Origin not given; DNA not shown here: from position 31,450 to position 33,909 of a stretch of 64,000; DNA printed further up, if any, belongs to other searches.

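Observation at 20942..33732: Proline/hydroxyproline locus: HypD GRE, proline racemase, LIV importer and dye-linked dehydrogenase, but no proC or proline reductase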

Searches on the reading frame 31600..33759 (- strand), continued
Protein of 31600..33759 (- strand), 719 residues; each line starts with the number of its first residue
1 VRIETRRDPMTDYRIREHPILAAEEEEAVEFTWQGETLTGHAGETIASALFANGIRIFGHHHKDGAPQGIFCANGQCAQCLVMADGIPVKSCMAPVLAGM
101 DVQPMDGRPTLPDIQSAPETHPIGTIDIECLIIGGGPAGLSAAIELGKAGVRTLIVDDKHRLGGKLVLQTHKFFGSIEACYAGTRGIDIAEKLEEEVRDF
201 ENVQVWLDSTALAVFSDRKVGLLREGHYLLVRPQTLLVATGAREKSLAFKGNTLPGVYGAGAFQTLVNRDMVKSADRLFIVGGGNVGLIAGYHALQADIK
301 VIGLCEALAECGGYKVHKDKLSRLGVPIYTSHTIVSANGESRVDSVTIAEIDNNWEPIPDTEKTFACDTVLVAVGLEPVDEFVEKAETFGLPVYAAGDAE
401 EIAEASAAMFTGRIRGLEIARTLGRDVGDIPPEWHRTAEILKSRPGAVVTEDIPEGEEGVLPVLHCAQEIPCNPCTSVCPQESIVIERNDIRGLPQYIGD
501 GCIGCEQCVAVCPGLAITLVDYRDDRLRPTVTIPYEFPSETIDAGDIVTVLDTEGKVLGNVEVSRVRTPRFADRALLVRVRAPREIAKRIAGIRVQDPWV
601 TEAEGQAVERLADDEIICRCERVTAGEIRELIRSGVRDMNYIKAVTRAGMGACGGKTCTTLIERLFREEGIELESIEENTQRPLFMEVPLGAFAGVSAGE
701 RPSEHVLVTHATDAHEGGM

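Call 46: find_encoding_contigs(protein=P0009, flank=10000, max_places=2)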
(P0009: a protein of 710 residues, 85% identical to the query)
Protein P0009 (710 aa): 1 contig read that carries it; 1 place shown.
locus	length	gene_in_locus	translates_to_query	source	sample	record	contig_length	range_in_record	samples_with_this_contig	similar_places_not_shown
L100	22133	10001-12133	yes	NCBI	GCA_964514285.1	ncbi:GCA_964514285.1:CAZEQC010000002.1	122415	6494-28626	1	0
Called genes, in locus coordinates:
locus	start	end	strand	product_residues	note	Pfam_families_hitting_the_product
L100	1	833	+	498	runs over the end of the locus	PF04932:Wzy_C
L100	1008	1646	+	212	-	PF02163:Peptidase_M50 (weak)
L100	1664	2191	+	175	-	-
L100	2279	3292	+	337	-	PF02153:PDH_N, PF20463:PDH_C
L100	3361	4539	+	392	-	PF13439:Glyco_transf_4, PF13579:Glyco_trans_4_4, PF00534:Glycos_transf_1, PF13692:Glyco_trans_1_4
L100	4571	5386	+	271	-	PF01061:ABC2_membrane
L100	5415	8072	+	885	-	PF17764:PriA_3primeBD, PF04851:ResIII, PF00270:DEAD, PF18319:Zn_ribbon_PriA, PF00271:Helicase_C (weak), PF18074:PriA_C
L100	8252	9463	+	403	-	PF00919:UPF0004, PF04055:Radical_SAM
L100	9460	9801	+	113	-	PF11969:DcpS_C, PF01230:HIT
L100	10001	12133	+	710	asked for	PF13510:Fer2_4, PF00890:FAD_binding_2 (weak), PF01494:FAD_binding_3 (weak), PF03486:HI0933_like (weak), PF07992:Pyr_redox_2, PF12831:FAD_oxidored, PF13450:NAD_binding_8 (weak), PF04324:Fer2_BFD, +2 more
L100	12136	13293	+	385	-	PF01266:DAO, PF03486:HI0933_like (faint)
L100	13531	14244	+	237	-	PF00005:ABC_tran, PF13304:AAA_21 (faint), PF12399:BCA_ABC_TP_C (weak)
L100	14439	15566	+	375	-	PF13433:Peripla_BP_5, PF13458:Peripla_BP_6, PF01094:ANF_receptor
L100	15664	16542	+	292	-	PF02653:BPD_transp_2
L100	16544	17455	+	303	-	PF02653:BPD_transp_2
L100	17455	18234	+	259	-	PF00005:ABC_tran, PF02463:SMC_N (faint), PF13304:AAA_21 (faint), PF12399:BCA_ABC_TP_C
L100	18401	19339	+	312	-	PF13353:Fer4_12 (faint), PF13237:Fer4_10, PF00037:Fer4, PF12797:Fer4_2 (faint), PF12838:Fer4_7, PF13187:Fer4_9 (weak), PF14697:Fer4_21 (weak), PF04055:Radical_SAM, +2 more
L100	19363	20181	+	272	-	PF02901:PFL-like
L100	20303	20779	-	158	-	PF00254:FKBP_C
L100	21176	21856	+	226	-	PF11361:DUF3159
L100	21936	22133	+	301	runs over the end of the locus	PF00892:EamA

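Call 47: find_encoding_contigs(protein=P0117, flank=10000, max_places=2)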
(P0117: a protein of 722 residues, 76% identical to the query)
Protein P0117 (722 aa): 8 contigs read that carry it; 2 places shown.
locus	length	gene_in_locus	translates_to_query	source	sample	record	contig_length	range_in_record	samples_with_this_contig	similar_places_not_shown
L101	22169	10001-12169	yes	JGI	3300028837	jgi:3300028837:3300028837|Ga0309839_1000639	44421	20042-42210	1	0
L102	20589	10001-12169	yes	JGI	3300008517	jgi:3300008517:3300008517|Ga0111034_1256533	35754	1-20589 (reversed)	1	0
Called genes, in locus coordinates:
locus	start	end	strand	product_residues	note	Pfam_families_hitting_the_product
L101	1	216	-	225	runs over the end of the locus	PF20582:UPF0758_N, PF04002:RadC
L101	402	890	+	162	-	PF17032:Zn_ribbon_15 (faint), PF13248:Zn_ribbon_3 (faint), PF12773:DZR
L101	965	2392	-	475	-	PF00224:PK, PF02887:PK_C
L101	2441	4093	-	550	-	PF04151:PPC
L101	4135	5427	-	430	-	PF03952:Enolase_N, PF00113:Enolase_C, PF13378:MR_MLE_C (weak)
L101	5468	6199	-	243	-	PF03781:FGE-sulfatase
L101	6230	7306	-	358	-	PF01656:CbiA (faint), PF13500:AAA_26, PF07085:DRTGG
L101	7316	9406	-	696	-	PF02629:CoA_binding, PF13380:CoA_binding_2, PF13607:Succ_CoA_lig, PF19045:Ligase_CoA_2, PF13549:ATP-grasp_5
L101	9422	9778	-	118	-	-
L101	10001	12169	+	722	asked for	PF13510:Fer2_4, PF00890:FAD_binding_2 (weak), PF01494:FAD_binding_3, PF07992:Pyr_redox_2, PF12831:FAD_oxidored, PF13450:NAD_binding_8 (weak), PF12838:Fer4_7 (weak), PF04324:Fer2_BFD, +3 more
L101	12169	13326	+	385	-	PF00890:FAD_binding_2 (faint), PF01266:DAO, PF01494:FAD_binding_3 (faint), PF01946:Thi4 (weak), PF03486:HI0933_like (faint), PF07992:Pyr_redox_2 (faint)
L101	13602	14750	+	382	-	PF13433:Peripla_BP_5, PF13458:Peripla_BP_6, PF01094:ANF_receptor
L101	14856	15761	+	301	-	PF02653:BPD_transp_2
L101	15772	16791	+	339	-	PF02653:BPD_transp_2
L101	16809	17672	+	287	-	PF00005:ABC_tran, PF12399:BCA_ABC_TP_C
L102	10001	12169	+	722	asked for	PF13510:Fer2_4, PF00890:FAD_binding_2 (weak), PF01494:FAD_binding_3, PF07992:Pyr_redox_2, PF12831:FAD_oxidored, PF13450:NAD_binding_8 (weak), PF12838:Fer4_7 (weak), PF04324:Fer2_BFD, +3 more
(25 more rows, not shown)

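Call 48: find_encoding_contigs(protein=P0090, flank=10000, max_places=1)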
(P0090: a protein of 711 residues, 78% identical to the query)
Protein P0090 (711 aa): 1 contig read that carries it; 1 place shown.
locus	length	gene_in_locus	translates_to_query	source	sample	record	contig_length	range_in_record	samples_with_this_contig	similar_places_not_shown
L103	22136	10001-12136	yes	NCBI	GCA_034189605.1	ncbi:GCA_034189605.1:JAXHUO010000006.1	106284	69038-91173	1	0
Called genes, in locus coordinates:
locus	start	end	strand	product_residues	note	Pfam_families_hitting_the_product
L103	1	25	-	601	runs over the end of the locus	PF04760:IF2_N, PF00009:GTP_EFTU, PF01926:MMR_HSR1, PF22042:EF-G_D2, PF03144:GTP_EFTU_D2 (faint), PF11987:IF-2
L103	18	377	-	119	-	PF04296:YlxR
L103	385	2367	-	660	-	PF08529:NusA_N, PF00575:S1, PF13184:KH_NusA_1st, PF26594:KH_NusA_2nd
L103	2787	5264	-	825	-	PF02861:Clp_N, PF13191:AAA_16 (weak), PF00004:AAA, PF17871:AAA_lid_9, PF00004:AAA, PF07724:AAA_2, PF07728:AAA_5, PF10431:ClpB_D2-small, +4 more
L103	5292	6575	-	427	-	PF00575:S1, PF21710:Spt6_S1 (faint), PF00575:S1, PF23459:S1_RRP5 (weak), PF00575:S1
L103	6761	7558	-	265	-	PF01261:AP_endonuc_2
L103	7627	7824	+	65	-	-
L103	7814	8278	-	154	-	PF00149:Metallophos (weak), PF12850:Metallophos_2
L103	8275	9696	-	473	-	PF00206:Lyase_1, PF10397:ADSL_C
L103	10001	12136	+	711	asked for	PF13510:Fer2_4, PF00890:FAD_binding_2 (weak), PF01494:FAD_binding_3 (weak), PF03486:HI0933_like (weak), PF07992:Pyr_redox_2, PF12831:FAD_oxidored, PF13450:NAD_binding_8 (weak), PF04324:Fer2_BFD, +3 more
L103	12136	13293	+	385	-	PF00890:FAD_binding_2 (faint), PF01266:DAO, PF03486:HI0933_like (faint)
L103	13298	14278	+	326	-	PF02423:OCD_Mu_crystall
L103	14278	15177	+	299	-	PF00892:EamA, PF03151:TPT (faint), PF00892:EamA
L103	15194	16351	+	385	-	PF01266:DAO, PF13450:NAD_binding_8 (weak)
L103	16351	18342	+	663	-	PF05378:Hydant_A_N, PF13941:MutL (faint), PF01968:Hydantoinase_A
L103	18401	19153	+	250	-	PF01048:PNP_UDP_1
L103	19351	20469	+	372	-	PF00180:Iso_dh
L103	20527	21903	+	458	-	PF03972:MmgE_PrpD_N, PF19305:MmgE_PrpD_C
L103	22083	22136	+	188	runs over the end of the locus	PF07638:Sigma70_ECF (weak), PF04542:Sigma70_r2, PF08281:Sigma70_r4_2, PF04545:Sigma70_r4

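Call 49: find_encoding_contigs(protein=P0028, flank=10000, max_places=1)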
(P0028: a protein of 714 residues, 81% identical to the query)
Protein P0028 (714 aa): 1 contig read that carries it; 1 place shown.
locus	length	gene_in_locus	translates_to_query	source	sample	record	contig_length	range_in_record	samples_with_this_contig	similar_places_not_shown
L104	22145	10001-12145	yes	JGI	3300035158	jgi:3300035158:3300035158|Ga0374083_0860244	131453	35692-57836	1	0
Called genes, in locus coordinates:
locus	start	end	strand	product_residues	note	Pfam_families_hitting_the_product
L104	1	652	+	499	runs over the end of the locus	PF04932:Wzy_C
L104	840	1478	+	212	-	PF02163:Peptidase_M50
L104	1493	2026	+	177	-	-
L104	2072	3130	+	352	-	PF02153:PDH_N, PF20463:PDH_C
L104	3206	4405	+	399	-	PF13439:Glyco_transf_4, PF13579:Glyco_trans_4_4, PF00534:Glycos_transf_1, PF13692:Glyco_trans_1_4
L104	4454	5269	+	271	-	PF01061:ABC2_membrane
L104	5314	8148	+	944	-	PF17764:PriA_3primeBD, PF04851:ResIII, PF00270:DEAD, PF18319:Zn_ribbon_PriA, PF00271:Helicase_C (weak), PF18074:PriA_C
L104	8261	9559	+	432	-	PF00919:UPF0004, PF04055:Radical_SAM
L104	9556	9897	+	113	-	PF11969:DcpS_C, PF01230:HIT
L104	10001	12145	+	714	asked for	PF13510:Fer2_4, PF00890:FAD_binding_2 (weak), PF01494:FAD_binding_3 (weak), PF03486:HI0933_like (weak), PF07992:Pyr_redox_2, PF12831:FAD_oxidored, PF13450:NAD_binding_8 (weak), PF04324:Fer2_BFD, +5 more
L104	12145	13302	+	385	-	PF01266:DAO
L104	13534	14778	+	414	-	PF13433:Peripla_BP_5, PF13458:Peripla_BP_6, PF01094:ANF_receptor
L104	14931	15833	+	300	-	PF02653:BPD_transp_2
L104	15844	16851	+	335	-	PF02653:BPD_transp_2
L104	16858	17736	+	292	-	PF00005:ABC_tran, PF13304:AAA_21 (faint), PF12399:BCA_ABC_TP_C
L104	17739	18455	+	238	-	PF00005:ABC_tran, PF13304:AAA_21 (faint)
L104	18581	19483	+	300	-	PF13353:Fer4_12, PF13237:Fer4_10, PF00037:Fer4, PF12797:Fer4_2 (faint), PF12837:Fer4_6 (faint), PF12838:Fer4_7 (weak), PF14697:Fer4_21 (weak), PF04055:Radical_SAM, +1 more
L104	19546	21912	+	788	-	PF02901:PFL-like, PF01228:Gly_radical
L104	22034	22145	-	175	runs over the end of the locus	PF00254:FKBP_C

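Call 57: search_protein_families(library=ncbifam, proteins=[L104:19546-21912:+, L103:13298-14278:+], max_evalue=1e-40)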
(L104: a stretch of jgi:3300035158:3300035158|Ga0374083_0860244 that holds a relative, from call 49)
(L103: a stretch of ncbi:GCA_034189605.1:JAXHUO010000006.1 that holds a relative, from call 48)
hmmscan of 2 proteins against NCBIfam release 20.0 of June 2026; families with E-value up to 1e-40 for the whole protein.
L104:19546-21912:+ (788 aa): 9 families
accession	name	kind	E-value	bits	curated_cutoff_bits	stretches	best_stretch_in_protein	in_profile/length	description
NF043068.1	glycl_HYPD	equivalog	0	1303.3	1100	1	4-786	1-783/784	trans-4-hydroxy-L-proline dehydratase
TIGR01774.1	PFL2-3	subfamily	1.4e-210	701.5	678.2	1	3-787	2-786/786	formate C-acetyltransferase/glycerol dehydratase family glycyl radical enzyme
NF048011.1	SfplDhtHpsGDes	equivalog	6.7e-177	590.3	1000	1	4-786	23-820/821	(2S)-3-sulfopropanediol dehydratase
NF007437.0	PRK09983.1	equivalog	2e-156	522.2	1109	1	3-786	1-764/765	formate C-acetyltransferase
TIGR04394.1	choline_CutC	equivalog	1.1e-155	520.3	1050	1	4-784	2-785/789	choline trimethylamine-lyase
NF048009.1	SfplDhtHpfGKleb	equivalog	2.5e-150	502.2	1000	1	5-785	26-822/824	(2S)-3-sulfopropanediol dehydratase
NF033718.1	indole_decarb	equivalog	2.6e-124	416.3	1100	2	106-586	158-644/868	indoleacetate decarboxylase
NF033715.1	glycyl_HPDL_Lrg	equivalog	1.2e-107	360.9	1150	2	199-586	272-678/901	4-hydroxyphenylacetate decarboxylase large subunit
TIGR01255.1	pyr_form_ly_1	equivalog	4.3e-41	141.2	994.2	1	158-787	155-743/744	formate C-acetyltransferase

L103:13298-14278:+ (326 aa): 11 families
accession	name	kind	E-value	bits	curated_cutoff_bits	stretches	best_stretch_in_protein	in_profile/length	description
NF006379.0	PRK08618.1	equivalog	1.9e-108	362.7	417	1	3-324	2-324/326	ornithine cyclodeaminase family protein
TIGR02371.1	ala_DH_arch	equivalog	4.5e-81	272.5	409.15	1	4-326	4-324/325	alanine dehydrogenase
NF004793.0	PRK06141.1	equivalog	4.8e-78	262.3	322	1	3-315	2-311/314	bifunctional Delta(1)-pyrroline-2-carboxylate/Delta(1)-piperideine-2-carboxylate reductase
NF006141.0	PRK08291.1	equivalog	1.8e-68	230.9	408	1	2-323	4-327/330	cyclodeaminase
TIGR02992.1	ectoine_eutC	equivalog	3.6e-62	210.3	471.65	1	2-321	1-322/326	ectoine utilization protein EutC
NF005603.0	PRK07340.1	equivalog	7.2e-53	179.8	266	1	2-315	4-303/307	delta(1)-pyrroline-2-carboxylate reductase family protein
NF005296.0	PRK06823.1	equivalog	1.1e-51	175.7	438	1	3-314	2-312/315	ornithine cyclodeaminase family protein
NF045643.1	ImmsucRedBhcD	equivalog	5.8e-49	167.2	500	1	3-326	2-321/321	iminosuccinate reductase BhcD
NF005762.1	PRK07589.1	equivalog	4e-45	154.2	350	1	47-326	49-320/334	ornithine cyclodeaminase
TIGR03944.1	dehyd_SbnB_fam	equivalog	7.1e-45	153.4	326.9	1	3-325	2-325/327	2,3-diaminopropionate biosynthesis protein SbnB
NF045512.1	PyrPipCarbRedLhpI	equivalog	2.2e-44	151.8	400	1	6-314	4-296/298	bifunctional Delta(1)-pyrroline-2-carboxylate/Delta(1)-piperideine-2-carboxylate reductase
